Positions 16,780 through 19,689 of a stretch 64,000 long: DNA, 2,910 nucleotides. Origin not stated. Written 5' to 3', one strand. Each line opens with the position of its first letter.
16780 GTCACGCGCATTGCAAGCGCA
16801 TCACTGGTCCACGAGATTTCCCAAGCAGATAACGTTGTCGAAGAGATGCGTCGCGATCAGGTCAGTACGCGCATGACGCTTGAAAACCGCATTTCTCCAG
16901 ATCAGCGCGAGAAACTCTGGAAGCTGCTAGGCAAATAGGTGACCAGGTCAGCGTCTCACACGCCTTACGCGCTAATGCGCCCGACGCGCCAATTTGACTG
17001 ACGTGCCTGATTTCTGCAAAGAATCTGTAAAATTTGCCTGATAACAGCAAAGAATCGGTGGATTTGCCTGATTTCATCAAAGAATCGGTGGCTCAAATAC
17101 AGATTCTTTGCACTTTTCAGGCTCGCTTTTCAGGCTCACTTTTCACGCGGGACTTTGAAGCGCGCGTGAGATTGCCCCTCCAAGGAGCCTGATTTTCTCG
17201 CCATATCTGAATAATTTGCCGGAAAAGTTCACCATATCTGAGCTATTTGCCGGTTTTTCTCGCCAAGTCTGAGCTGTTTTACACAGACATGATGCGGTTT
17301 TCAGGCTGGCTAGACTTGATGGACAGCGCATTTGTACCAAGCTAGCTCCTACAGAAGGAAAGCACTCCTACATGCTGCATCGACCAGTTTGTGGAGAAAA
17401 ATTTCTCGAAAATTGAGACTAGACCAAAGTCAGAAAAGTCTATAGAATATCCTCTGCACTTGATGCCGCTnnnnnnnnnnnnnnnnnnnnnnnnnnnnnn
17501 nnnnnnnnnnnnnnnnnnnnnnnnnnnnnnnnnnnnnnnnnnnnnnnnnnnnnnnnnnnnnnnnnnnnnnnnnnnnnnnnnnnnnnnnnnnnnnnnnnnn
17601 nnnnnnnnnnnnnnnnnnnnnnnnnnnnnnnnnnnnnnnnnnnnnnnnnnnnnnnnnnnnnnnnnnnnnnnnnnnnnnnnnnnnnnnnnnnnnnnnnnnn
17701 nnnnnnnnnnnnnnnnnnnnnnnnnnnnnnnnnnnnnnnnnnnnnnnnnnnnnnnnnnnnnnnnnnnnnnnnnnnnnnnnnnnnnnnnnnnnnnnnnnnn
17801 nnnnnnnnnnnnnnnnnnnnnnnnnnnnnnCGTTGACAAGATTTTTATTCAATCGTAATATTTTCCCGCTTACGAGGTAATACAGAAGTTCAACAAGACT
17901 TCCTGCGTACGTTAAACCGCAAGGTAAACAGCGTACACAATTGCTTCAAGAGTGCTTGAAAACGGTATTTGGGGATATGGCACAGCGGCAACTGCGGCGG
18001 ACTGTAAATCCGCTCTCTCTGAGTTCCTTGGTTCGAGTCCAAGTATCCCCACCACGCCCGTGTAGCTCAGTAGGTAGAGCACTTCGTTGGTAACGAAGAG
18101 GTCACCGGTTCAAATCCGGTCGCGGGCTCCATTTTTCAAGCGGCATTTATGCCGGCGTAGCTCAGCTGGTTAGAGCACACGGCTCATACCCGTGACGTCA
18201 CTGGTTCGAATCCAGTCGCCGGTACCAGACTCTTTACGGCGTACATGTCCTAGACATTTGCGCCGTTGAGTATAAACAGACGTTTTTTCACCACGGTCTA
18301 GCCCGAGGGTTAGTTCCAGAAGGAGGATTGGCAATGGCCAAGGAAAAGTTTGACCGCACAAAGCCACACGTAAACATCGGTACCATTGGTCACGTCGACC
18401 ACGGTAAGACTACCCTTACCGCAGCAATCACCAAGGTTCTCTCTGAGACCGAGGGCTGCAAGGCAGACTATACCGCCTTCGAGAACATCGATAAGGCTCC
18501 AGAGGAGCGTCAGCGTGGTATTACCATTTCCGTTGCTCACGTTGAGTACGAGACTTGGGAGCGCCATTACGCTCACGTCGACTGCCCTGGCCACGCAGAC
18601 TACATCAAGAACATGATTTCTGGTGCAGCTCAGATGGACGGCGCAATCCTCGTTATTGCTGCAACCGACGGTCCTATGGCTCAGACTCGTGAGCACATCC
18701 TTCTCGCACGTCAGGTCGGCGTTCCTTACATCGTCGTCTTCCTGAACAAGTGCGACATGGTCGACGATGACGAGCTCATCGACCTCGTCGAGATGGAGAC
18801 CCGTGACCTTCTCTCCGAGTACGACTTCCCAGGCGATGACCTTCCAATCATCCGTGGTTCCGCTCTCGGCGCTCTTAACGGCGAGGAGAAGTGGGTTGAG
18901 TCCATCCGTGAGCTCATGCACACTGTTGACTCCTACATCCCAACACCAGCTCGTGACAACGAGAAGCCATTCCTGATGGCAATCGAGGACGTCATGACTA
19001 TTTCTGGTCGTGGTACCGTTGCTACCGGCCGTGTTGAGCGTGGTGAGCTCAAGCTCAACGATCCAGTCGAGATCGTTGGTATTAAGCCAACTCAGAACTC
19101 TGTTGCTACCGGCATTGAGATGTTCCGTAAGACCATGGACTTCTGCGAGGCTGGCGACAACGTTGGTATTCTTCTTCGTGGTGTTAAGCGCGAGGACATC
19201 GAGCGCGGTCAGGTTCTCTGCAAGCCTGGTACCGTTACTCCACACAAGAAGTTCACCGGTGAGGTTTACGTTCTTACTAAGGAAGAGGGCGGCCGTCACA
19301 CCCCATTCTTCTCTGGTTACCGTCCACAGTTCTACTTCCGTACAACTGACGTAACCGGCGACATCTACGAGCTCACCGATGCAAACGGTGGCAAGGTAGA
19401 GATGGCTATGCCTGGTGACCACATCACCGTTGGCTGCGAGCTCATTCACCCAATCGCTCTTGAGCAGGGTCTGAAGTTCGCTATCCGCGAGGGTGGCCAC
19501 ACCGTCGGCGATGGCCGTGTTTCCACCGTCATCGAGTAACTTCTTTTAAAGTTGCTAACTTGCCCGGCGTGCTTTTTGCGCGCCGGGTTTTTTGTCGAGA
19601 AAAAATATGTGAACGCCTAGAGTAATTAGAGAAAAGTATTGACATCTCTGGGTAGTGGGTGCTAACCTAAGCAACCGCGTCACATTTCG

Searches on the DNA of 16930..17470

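Call 53: search_rna_families(source=window, start=16930, end=17470, threshold=evalue, max_evalue=1)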
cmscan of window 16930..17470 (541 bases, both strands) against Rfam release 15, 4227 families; matches with E-value up to 1: 0.
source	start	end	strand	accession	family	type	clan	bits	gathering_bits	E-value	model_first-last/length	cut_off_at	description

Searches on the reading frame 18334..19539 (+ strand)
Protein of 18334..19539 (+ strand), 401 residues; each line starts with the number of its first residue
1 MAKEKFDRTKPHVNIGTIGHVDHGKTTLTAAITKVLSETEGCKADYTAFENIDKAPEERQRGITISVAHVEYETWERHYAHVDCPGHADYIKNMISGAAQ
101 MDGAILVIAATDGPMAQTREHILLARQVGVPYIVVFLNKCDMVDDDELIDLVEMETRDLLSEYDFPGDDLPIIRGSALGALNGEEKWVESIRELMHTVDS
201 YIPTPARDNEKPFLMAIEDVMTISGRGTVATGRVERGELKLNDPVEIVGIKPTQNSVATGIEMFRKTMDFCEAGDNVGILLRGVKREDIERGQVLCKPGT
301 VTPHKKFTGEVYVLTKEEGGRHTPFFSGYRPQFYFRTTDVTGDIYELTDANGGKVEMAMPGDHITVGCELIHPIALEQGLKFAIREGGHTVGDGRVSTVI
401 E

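Call 69: find_encoding_contigs(protein=window:18334-19539:+, flank=2600, max_places=10)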
Protein window:18334-19539:+ (401 aa): 25 contigs read that carry it; 10 places shown.
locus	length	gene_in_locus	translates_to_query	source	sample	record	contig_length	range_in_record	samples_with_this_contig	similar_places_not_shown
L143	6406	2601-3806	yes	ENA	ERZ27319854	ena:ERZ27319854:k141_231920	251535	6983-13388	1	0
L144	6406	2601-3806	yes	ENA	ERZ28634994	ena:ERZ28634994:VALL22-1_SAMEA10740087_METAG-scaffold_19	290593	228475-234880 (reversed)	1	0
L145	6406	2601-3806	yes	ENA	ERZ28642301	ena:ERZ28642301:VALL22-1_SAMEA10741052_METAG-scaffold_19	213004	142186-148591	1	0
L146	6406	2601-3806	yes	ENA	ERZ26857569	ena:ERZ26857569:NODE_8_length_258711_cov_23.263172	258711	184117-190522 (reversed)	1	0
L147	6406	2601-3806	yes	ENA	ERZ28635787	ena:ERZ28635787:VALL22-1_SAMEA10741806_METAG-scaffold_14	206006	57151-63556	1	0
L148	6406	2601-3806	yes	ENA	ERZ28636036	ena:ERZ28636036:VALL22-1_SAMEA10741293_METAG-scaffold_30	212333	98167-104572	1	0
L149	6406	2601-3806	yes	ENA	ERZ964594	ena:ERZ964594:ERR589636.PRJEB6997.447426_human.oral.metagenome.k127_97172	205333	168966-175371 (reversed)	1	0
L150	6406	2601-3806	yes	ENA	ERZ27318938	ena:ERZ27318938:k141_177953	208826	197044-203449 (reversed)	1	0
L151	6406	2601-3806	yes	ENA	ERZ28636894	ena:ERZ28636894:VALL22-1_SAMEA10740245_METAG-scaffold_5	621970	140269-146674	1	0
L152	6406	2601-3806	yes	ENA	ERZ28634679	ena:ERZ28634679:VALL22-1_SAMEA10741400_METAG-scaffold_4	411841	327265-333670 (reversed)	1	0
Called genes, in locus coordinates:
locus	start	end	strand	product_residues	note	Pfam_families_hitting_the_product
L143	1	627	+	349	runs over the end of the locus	-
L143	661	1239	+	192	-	PF05991:NYN_YacP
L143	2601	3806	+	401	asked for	PF00009:GTP_EFTU, PF03144:GTP_EFTU_D2, PF03143:GTP_EFTU_D3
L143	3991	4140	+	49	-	PF00471:Ribosomal_L33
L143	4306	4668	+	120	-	PF00584:SecE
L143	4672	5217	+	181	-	PF02357:NusG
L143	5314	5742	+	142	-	PF03946:Ribosomal_L11_N, PF00298:Ribosomal_L11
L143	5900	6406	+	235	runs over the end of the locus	PF00687:Ribosomal_L1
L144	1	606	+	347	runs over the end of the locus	PF08032:SpoU_sub_bind, PF00588:SpoU_methylase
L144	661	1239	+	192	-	PF05991:NYN_YacP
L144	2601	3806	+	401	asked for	PF00009:GTP_EFTU, PF03144:GTP_EFTU_D2, PF03143:GTP_EFTU_D3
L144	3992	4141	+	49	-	PF00471:Ribosomal_L33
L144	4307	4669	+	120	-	PF00584:SecE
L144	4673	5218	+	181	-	PF02357:NusG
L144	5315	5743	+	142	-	PF03946:Ribosomal_L11_N, PF00298:Ribosomal_L11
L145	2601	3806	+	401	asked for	PF00009:GTP_EFTU, PF03144:GTP_EFTU_D2, PF03143:GTP_EFTU_D3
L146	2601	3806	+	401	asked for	PF00009:GTP_EFTU, PF03144:GTP_EFTU_D2, PF03143:GTP_EFTU_D3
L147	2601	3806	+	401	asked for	PF00009:GTP_EFTU, PF03144:GTP_EFTU_D2, PF03143:GTP_EFTU_D3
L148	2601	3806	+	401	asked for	PF00009:GTP_EFTU, PF03144:GTP_EFTU_D2, PF03143:GTP_EFTU_D3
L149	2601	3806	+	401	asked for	PF00009:GTP_EFTU, PF03144:GTP_EFTU_D2, PF03143:GTP_EFTU_D3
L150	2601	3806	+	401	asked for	PF00009:GTP_EFTU, PF03144:GTP_EFTU_D2, PF03143:GTP_EFTU_D3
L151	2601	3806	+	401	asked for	PF00009:GTP_EFTU, PF03144:GTP_EFTU_D2, PF03143:GTP_EFTU_D3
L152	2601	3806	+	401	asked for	PF00009:GTP_EFTU, PF03144:GTP_EFTU_D2, PF03143:GTP_EFTU_D3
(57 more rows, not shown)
